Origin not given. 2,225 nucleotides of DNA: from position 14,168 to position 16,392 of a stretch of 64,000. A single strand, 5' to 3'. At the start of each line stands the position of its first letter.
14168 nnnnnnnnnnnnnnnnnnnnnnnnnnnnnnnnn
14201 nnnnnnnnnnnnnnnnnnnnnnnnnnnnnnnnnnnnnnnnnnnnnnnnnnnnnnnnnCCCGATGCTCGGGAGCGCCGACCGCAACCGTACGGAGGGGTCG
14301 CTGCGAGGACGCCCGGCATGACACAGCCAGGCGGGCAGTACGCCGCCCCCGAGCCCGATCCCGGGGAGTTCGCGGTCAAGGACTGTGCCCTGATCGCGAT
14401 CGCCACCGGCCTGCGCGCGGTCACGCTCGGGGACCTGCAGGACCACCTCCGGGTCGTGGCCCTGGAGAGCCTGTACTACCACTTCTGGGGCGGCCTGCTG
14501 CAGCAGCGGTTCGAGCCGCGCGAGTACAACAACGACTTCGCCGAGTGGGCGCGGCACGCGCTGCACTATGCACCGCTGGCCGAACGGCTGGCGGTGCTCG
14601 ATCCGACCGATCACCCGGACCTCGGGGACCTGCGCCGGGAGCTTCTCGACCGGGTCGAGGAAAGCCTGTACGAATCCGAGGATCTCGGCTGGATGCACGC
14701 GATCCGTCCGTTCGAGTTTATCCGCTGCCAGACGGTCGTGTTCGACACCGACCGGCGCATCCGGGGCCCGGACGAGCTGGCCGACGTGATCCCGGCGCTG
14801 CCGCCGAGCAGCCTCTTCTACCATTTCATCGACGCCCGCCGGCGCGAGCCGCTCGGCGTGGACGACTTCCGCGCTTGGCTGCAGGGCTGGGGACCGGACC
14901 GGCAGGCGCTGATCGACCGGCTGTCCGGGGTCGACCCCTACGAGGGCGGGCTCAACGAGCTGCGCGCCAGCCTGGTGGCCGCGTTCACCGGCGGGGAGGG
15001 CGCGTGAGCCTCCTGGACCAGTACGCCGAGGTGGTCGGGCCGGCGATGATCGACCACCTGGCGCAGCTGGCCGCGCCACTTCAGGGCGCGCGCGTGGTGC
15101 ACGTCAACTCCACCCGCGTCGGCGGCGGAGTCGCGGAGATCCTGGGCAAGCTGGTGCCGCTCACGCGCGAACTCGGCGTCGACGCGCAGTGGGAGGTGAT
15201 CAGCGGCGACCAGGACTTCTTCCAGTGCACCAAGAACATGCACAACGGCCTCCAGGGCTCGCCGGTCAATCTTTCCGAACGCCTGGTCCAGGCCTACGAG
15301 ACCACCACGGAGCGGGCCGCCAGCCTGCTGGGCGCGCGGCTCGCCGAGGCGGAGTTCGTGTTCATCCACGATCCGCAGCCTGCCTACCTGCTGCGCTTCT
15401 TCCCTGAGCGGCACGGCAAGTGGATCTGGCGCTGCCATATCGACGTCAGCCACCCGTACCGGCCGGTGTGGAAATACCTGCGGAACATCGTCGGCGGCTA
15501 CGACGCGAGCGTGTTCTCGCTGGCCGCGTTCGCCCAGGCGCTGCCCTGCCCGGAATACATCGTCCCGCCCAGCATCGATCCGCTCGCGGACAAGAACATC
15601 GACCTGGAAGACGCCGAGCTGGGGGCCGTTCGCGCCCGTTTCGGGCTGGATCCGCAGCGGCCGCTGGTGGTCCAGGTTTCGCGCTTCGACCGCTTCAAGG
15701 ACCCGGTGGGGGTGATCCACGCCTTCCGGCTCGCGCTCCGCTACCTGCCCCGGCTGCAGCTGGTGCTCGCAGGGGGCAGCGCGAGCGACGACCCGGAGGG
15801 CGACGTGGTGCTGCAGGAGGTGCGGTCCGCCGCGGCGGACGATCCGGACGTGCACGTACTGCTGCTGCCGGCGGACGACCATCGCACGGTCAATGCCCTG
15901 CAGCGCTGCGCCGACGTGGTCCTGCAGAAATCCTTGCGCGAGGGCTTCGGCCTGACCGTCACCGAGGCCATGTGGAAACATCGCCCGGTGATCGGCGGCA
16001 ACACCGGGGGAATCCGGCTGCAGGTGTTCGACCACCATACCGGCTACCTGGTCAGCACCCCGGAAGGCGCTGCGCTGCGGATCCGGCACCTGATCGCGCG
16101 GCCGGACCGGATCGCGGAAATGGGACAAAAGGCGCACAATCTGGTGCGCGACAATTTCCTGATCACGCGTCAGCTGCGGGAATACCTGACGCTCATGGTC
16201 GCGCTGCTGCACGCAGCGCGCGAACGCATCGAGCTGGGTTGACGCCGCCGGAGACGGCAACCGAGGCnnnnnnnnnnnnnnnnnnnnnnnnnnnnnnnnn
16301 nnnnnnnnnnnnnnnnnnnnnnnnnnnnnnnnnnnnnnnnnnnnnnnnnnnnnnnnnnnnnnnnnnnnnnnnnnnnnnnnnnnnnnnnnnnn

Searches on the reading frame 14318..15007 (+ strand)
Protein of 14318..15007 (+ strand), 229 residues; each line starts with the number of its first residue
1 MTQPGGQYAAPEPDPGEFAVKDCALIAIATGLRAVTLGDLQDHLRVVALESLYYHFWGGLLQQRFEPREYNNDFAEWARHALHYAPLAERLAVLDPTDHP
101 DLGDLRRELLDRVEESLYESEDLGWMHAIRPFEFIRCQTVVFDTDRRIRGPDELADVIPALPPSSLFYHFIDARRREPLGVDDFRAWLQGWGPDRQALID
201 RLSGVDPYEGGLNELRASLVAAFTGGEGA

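Call 6: search_protein_families(library=pfam, proteins=[window:14318-15007:+])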
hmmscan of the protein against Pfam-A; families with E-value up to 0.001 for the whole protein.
window:14318-15007:+ (229 aa): 1 family
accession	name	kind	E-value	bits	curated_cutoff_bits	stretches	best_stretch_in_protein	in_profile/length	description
PF19027.5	DUF5752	-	3.4e-74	249.1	23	1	17-223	3-207/208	Family of unknown function (DUF5752)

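Call 8: search_protein_families(library=ncbifam, proteins=[window:14318-15007:+])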
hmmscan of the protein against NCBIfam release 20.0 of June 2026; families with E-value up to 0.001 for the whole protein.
window:14318-15007:+ (229 aa): 0 families

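Call 12: find_homologous_proteins(query=window:14318-15007:+, max_evalue=1e-10)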
Query window:14318-15007:+ (229 aa): 2453 proteins with E <= 1e-10 among 4046 candidates; the best 120 are listed.
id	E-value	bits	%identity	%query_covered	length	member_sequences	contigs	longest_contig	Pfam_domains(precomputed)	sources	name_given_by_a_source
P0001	1.2e-153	527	100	100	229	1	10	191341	PF19027.6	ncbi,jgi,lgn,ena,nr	ncbi:MAG TPA: DUF5752 family protein [Gammaproteobacteria bacterium]|nr:DUF5752 family protein [Gamm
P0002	1.5e-130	452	86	100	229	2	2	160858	PF19027.6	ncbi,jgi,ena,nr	ncbi:MAG TPA: DUF5752 family protein [Gammaproteobacteria bacterium]|nr:DUF5752 family protein [Gamm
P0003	2.5e-114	399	78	94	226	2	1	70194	PF19027.6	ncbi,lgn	-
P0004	4.1e-80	287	60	97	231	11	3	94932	PF19027.6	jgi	jgi:hypothetical protein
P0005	6.7e-79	283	61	97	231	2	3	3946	PF19027.6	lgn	-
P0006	1.6e-78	281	61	96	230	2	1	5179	PF19027.6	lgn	-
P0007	2.8e-78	281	58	95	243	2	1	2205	PF19027.6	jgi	jgi:hypothetical protein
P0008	9.7e-78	279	57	98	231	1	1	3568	PF19027.6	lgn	-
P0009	2.9e-77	277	59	96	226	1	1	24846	PF19027.6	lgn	-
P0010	4.1e-77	277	58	94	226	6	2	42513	PF19027.6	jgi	jgi:Family of unknown function (DUF5752)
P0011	5.6e-77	276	59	97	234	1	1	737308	PF19027.6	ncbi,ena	-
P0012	1.3e-76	275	58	95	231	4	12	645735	PF19027.6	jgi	jgi:hypothetical protein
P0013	2.4e-76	274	60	94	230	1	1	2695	PF19027.6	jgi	jgi:hypothetical protein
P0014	4.2e-76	274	59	93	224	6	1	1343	PF19027.6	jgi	jgi:hypothetical protein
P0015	5.3e-76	273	60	97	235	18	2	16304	PF19027.6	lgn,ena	-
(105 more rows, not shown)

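Call 13: find_encoding_contigs(protein=P0002, flank=5000, max_places=3)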
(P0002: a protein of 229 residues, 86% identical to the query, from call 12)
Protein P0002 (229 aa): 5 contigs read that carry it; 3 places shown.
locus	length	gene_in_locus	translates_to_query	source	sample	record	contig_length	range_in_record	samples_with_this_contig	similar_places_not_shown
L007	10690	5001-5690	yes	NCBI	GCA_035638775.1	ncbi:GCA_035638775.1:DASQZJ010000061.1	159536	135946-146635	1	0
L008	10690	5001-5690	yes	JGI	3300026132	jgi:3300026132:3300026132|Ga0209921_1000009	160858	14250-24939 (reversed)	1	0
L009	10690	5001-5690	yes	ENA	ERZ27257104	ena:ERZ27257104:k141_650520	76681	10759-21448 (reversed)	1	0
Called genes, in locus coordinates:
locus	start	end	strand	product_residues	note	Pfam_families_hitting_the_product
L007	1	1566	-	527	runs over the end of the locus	PF00702:Hydrolase, PF13419:HAD_2, PF02358:Trehalose_PPase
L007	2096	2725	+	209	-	PF00072:Response_reg, PF08281:Sigma70_r4_2 (weak), PF00196:GerE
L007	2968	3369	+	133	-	PF00072:Response_reg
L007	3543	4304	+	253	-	PF00027:cNMP_binding, PF13545:HTH_Crp_2, PF00325:Crp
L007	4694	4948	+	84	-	PF11154:DUF2934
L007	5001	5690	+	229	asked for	PF19027:DUF5752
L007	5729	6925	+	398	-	PF21269:TreT_GT1, PF20706:GT4-conflict (weak), PF00534:Glycos_transf_1, PF13692:Glyco_trans_1_4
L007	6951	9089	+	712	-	PF02922:CBM_48, PF00128:Alpha-amylase, PF21331:Isoamylase_C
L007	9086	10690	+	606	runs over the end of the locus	PF02922:CBM_48, PF00128:Alpha-amylase, PF11941:DUF3459 (weak)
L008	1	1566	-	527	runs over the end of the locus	PF00702:Hydrolase, PF13419:HAD_2, PF02358:Trehalose_PPase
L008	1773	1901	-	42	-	-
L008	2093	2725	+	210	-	PF00072:Response_reg, PF08281:Sigma70_r4_2 (weak), PF00196:GerE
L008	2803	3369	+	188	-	PF00072:Response_reg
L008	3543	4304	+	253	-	PF00027:cNMP_binding, PF13545:HTH_Crp_2, PF00325:Crp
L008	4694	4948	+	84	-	PF11154:DUF2934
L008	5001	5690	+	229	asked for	PF19027:DUF5752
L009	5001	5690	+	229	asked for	PF19027:DUF5752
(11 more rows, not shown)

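Call 14: find_encoding_contigs(protein=P0003, flank=5000, max_places=3)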
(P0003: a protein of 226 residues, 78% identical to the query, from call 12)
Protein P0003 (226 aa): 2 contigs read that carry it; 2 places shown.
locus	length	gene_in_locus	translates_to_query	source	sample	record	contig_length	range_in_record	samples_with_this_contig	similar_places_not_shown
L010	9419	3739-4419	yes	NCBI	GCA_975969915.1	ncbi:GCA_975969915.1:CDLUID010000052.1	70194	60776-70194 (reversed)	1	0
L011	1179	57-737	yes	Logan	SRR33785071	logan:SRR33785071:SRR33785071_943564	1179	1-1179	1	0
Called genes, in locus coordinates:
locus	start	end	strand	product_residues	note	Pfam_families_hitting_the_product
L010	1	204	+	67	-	?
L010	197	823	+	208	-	PF00072:Response_reg, PF08281:Sigma70_r4_2 (weak), PF00196:GerE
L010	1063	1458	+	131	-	PF00072:Response_reg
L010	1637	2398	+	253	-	PF00027:cNMP_binding, PF13545:HTH_Crp_2, PF00325:Crp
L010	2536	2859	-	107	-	-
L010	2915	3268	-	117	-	PF07238:PilZ (weak)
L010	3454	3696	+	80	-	PF11154:DUF2934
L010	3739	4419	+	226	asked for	PF19027:DUF5752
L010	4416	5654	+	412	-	PF21269:TreT_GT1, PF20706:GT4-conflict (weak), PF00534:Glycos_transf_1, PF13692:Glyco_trans_1_4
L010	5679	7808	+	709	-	PF02922:CBM_48, PF00128:Alpha-amylase, PF21331:Isoamylase_C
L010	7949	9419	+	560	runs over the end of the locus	PF00128:Alpha-amylase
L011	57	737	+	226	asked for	PF19027:DUF5752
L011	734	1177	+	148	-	?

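Call 21: find_related_loci(query=A1, collection=genome_contigs, flank=4000)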
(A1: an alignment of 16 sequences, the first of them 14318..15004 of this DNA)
Query A1 (229 aa) in genome_contigs; peptide patterns used: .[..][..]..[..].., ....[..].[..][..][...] (x = any residue, [..] = any of these).
162 stretches matched a pattern; 130 encode a relative of the query (tblastn E <= 1e-3); the best 80 are kept; 80 distinct loci.
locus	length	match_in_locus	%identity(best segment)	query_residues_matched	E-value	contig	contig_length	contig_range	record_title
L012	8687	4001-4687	86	1-229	1e-131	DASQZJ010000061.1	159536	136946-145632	MAG TPA_asm: Gammaproteobacteria bacterium isolate SMAG_U11089 k141_85074, whole genome shotgun sequence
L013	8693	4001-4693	58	2-226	6e-85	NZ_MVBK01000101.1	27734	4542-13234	Thioalkalivibrio denitrificans strain ALJD Ga0073317_1101, whole genome shotgun sequence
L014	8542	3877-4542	59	2-223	2e-83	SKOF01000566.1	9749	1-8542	MAG: Thioalkalivibrio sp. isolate CSSed162cmA_318 CSSed16-2cmA-26395, whole genome shotgun sequence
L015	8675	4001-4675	59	1-223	2e-81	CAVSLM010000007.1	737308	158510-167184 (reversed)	MAG: uncultured Gammaproteobacteria bacterium isolate MFD04944.bin.2.113 genome assembly, contig: contig_32698, whole ge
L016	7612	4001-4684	56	2-226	9e-78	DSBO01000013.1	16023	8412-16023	MAG TPA_asm: Thioalkalivibrio sp. isolate SpSt-1174 Ga0129302_1001746, whole genome shotgun sequence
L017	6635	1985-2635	57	7-223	6e-77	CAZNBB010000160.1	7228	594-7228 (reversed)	MAG TPA_asm: uncultured Gammaproteobacteria bacterium isolate binchicken_co129_755 genome assembly, contig: NODE_34745_l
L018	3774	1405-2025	61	16-223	1e-76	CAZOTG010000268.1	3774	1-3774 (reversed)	MAG TPA_asm: uncultured Chromatiaceae bacterium isolate binchicken_co150_558 genome assembly, contig: NODE_81444_length_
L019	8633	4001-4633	56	13-223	2e-76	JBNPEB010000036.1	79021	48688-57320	MAG: Elainellaceae cyanobacterium isolate fr_S3C757_1 S3CNODE_54_length_79021_cov_57_889611, whole genome shotgun sequen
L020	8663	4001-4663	58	4-224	1e-76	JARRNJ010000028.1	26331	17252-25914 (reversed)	MAG: Gammaproteobacteria bacterium isolate Spart_121_MAG scaffold_506, whole genome shotgun sequence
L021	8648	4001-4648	55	5-228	2e-76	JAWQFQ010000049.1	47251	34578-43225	MAG: Scytonema sp. PMC 1070.18 PMC1070_135_length_47251_cov_74.795957, whole genome shotgun sequence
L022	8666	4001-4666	54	1-223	3e-76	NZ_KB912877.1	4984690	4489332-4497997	Methylobacter marinus A45 MetmaDRAFT_scaffold1.1, whole genome shotgun sequence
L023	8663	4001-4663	56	1-223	6e-76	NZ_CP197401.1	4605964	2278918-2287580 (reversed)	Methylobacter sp. sgz302048 chromosome, complete genome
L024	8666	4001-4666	58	2-222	4e-76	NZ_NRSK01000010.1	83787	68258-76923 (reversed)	Ectothiorhodospira mobilis strain DSM 237 scaffold0010, whole genome shotgun sequence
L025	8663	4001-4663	54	2-223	4e-76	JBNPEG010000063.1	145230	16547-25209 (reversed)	MAG: Elainellaceae cyanobacterium isolate fr_S2C359 S2CNODE_56_length_145230_cov_88_060943, whole genome shotgun sequenc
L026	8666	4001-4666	56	1-224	2e-75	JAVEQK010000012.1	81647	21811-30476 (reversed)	MAG: Desulfobulbaceae bacterium isolate BF_dRep_26 NODE_813_length_81647_cov_57.627993_Biofilm4, whole genome shotgun se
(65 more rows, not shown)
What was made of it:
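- Relatives of the organism include denitrifiers such as Thioalkalivibrio denitrificans and Thiohalomonas denitrificans (calls 12, 21).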

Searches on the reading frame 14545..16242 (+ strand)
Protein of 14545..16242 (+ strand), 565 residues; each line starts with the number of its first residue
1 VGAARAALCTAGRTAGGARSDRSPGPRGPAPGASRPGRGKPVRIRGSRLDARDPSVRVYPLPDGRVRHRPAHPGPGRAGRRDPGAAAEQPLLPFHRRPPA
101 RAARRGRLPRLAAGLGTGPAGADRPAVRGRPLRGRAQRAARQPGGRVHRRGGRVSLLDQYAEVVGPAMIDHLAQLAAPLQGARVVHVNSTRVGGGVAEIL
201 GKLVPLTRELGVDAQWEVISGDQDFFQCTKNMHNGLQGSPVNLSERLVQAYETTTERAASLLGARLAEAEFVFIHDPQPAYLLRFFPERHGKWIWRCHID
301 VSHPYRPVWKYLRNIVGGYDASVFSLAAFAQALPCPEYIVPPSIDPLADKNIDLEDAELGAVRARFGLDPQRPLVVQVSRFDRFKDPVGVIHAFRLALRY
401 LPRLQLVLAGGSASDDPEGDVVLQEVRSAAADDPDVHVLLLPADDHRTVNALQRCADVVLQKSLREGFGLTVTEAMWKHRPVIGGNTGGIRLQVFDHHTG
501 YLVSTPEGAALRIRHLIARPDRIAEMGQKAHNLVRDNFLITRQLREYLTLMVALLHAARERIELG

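Call 6: search_protein_families(library=pfam, proteins=[window:14545-16242:+])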
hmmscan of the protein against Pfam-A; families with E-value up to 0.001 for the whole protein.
window:14545-16242:+ (565 aa): 4 families
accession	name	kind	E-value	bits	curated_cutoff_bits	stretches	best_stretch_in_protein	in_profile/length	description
PF21269.3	TreT_GT1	-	3.9e-55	185.9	27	1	186-331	1-144/144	Trehalose synthase, N-terminal domain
PF00534.26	Glycos_transf_1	-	1.2e-20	74.2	26.4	1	363-531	6-170/172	Glycosyl transferases group 1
PF13692.12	Glyco_trans_1_4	-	1.3e-11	45.4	27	1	373-518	2-141/142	Glycosyl transferases group 1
PF20706.3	GT4-conflict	-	2.9e-07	30.3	26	1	378-491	203-317/385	Family 4 Glycosyltransferase in conflict systems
